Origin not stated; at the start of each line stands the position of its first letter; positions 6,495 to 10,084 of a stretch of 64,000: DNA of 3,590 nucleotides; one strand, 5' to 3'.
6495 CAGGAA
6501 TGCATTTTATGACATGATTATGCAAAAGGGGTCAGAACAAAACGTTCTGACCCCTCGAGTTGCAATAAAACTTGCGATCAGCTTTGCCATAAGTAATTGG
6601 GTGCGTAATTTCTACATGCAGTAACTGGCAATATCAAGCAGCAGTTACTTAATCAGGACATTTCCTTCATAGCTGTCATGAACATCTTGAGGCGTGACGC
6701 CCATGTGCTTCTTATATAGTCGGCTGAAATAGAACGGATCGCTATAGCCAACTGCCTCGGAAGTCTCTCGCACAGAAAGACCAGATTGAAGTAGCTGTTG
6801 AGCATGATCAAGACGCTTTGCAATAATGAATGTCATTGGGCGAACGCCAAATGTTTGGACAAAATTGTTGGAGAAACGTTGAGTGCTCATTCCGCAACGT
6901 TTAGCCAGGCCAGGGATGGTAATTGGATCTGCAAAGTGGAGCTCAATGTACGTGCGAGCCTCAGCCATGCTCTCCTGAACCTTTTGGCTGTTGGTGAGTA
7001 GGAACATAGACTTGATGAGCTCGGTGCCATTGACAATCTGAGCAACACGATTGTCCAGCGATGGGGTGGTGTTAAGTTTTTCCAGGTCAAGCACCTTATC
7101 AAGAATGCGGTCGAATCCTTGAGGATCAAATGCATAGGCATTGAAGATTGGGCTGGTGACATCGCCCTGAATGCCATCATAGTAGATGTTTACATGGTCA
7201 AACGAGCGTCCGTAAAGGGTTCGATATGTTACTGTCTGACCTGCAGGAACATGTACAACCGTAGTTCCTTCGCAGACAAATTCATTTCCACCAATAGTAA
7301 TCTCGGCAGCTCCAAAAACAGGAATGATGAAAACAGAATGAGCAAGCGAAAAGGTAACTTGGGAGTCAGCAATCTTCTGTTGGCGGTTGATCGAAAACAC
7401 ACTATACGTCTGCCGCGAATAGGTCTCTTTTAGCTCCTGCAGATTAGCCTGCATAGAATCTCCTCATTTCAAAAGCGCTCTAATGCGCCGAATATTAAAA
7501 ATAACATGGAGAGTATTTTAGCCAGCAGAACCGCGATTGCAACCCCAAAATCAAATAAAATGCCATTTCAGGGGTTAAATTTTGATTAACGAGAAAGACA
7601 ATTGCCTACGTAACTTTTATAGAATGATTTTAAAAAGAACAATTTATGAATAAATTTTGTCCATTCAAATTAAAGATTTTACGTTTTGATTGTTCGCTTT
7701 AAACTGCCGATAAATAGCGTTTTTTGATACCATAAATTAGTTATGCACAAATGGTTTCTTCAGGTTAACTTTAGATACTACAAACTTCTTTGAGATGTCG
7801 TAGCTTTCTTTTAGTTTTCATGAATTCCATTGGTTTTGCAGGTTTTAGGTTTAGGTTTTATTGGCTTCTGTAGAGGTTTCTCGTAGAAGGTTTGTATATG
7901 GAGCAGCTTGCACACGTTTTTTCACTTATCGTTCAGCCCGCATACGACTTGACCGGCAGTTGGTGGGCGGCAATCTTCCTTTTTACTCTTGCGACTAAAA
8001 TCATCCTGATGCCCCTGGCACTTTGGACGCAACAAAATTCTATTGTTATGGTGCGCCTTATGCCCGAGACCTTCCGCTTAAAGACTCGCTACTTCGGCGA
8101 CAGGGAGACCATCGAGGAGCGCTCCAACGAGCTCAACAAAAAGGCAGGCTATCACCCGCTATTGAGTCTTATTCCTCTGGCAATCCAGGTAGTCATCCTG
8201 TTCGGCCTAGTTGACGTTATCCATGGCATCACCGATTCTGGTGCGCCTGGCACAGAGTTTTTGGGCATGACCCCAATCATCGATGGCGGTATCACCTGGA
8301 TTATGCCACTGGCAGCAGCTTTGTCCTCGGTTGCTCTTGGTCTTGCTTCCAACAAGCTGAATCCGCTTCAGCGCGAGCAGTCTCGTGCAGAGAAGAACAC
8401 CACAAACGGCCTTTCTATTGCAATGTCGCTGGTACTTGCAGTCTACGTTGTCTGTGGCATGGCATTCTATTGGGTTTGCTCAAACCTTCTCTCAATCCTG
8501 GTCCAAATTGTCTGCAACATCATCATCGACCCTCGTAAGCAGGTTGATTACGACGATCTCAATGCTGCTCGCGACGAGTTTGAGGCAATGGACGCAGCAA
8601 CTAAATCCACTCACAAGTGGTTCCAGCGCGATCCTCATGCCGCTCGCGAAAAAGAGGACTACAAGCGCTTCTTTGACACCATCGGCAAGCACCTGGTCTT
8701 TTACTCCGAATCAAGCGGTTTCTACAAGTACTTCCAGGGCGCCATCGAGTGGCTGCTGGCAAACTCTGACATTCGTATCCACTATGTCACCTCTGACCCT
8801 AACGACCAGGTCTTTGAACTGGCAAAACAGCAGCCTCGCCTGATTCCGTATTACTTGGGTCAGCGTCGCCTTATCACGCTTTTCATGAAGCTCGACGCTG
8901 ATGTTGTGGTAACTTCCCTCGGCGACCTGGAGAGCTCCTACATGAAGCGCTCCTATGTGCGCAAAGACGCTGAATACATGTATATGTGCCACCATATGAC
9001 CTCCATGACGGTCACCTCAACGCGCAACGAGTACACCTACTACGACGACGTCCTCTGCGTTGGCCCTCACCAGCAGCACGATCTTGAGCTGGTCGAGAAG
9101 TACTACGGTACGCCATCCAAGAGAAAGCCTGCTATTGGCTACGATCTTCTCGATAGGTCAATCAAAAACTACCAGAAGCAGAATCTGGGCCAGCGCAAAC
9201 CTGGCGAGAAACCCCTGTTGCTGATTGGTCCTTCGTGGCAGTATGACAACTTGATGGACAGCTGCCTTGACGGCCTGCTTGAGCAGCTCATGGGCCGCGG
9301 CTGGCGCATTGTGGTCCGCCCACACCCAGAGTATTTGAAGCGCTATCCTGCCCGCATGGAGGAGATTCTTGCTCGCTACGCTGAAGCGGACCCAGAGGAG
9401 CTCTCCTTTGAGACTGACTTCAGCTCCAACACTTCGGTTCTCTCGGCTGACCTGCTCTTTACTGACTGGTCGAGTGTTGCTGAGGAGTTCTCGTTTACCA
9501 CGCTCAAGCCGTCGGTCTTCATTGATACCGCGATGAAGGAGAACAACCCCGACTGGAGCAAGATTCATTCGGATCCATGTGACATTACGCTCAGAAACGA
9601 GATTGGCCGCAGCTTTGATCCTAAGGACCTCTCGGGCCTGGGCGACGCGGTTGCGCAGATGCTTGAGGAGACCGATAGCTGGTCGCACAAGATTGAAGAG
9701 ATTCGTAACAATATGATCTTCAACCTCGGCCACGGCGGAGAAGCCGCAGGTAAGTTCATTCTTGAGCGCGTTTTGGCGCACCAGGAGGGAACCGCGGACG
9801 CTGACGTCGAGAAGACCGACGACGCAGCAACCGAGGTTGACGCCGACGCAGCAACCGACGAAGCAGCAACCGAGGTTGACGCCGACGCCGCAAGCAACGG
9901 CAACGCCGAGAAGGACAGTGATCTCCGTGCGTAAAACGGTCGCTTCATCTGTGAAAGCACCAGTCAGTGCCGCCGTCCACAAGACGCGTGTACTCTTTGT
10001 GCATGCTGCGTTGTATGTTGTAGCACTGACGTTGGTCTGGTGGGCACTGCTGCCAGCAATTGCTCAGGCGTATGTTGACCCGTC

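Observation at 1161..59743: Hyper-abundant, sense-oriented 11/12-mer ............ spread through genes and spacers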

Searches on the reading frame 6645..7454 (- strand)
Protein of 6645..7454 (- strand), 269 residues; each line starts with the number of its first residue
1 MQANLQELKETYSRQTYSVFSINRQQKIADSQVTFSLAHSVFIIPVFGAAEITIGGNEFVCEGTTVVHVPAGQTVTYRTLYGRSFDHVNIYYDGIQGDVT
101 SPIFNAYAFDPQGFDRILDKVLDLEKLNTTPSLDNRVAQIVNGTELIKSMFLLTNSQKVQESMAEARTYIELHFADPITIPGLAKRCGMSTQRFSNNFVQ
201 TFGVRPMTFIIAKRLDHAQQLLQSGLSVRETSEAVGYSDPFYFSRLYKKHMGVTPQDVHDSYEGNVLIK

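Call 49: search_protein_families(library=pfam, proteins=[window:6645-7454:-], max_evalue=0.00001)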
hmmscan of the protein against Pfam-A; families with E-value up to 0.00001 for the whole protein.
window:6645-7454:- (269 aa): 2 families
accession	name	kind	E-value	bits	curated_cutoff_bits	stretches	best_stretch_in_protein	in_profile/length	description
PF12833.13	HTH_18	-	1.8e-19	70.2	33.6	1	183-258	1-77/80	Helix-turn-helix domain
PF00165.29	HTH_AraC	-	3.9e-12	46.4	26.6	1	222-256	5-38/42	Bacterial regulatory helix-turn-helix proteins, AraC family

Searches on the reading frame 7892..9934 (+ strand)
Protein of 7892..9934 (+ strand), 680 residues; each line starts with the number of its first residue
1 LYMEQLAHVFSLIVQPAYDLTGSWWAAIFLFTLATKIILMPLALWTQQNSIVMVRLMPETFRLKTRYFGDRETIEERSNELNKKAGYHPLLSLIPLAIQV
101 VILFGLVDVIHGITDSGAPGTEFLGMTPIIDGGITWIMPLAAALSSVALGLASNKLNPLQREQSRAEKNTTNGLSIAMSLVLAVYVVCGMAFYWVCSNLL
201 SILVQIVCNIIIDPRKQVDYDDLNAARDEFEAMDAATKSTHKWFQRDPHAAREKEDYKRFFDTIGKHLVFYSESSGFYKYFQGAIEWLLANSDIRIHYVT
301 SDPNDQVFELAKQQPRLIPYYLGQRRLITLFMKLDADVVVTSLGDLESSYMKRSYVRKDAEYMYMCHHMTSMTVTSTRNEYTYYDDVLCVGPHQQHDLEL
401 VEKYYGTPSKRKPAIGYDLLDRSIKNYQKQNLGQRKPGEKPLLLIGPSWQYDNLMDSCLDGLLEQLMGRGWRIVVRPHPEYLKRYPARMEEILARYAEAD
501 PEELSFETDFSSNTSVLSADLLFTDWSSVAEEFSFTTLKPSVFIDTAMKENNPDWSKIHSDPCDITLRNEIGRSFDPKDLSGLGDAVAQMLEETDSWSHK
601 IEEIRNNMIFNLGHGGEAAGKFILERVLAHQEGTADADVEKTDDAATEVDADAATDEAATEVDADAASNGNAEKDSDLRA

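Call 10: search_protein_families(library=pfam, proteins=[window:7892-9934:+])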
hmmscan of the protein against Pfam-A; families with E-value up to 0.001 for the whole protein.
window:7892-9934:+ (680 aa): 1 family
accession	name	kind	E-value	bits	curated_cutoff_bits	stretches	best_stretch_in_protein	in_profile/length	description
PF02096.25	60KD_IMP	-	7e-27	94.8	35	1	24-209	1-162/163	60Kd inner membrane protein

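Call 79: search_protein_families(library=ncbifam, proteins=[window:7892-9934:+], max_evalue=0.001)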
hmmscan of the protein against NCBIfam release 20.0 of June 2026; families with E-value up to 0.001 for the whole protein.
window:7892-9934:+ (680 aa): 16 families
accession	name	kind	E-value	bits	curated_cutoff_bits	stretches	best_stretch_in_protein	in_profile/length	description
TIGR03592.1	yidC_oxa1_cterm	subfamily_domain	1.8e-22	80.3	84.3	1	23-208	1-189/191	membrane protein insertase YidC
NF002357.0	PRK01318.2-4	equivalog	1.3e-15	57.2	479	1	13-219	324-523/532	membrane protein insertase YidC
NF002353.0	PRK01318.1-4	equivalog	1.6e-13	50.2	365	1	12-110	365-463/596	membrane protein insertase YidC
NF002350.0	PRK01315.1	equivalog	3.8e-13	49.3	282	1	22-115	40-133/329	membrane protein insertase YidC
NF002354.0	PRK01318.2-1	equivalog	6.5e-12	44.7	1094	1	13-219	342-541/548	membrane protein insertase YidC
NF002355.0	PRK01318.2-2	equivalog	7.1e-11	41.3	891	1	6-107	379-480/602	membrane protein insertase YidC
NF002352.0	PRK01318.1-3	equivalog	9e-11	41.6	447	1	5-209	353-549/562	membrane protein insertase YidC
NF002803.0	PRK02944.1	equivalog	3.6e-10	39.7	377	1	12-205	46-237/255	YidC family membrane integrase SpoIIIJ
NF002168.0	PRK01001.1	equivalog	6.8e-10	37.9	670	1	13-214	565-780/795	membrane protein insertase YidC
NF001300.0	PRK00247.1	equivalog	4.1e-09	36.2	375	1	19-110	27-123/429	membrane protein insertase YidC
NF002356.0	PRK01318.2-3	equivalog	4.2e-09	35.3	460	1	23-106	372-457/627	membrane protein insertase YidC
NF002899.0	PRK03449.1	equivalog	1e-08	34.8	276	1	8-127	18-134/359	membrane protein insertase YidC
NF002358.0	PRK01318.2-5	equivalog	3.3e-08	32.8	605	1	10-110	327-427/545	membrane protein insertase YidC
NF002351.0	PRK01318.1-1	equivalog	1.1e-05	24.4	740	1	18-207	347-529/545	membrane protein insertase YidC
NF002687.0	PRK02463.1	equivalog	3e-05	23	425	1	140-219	183-260/307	membrane protein insertase YidC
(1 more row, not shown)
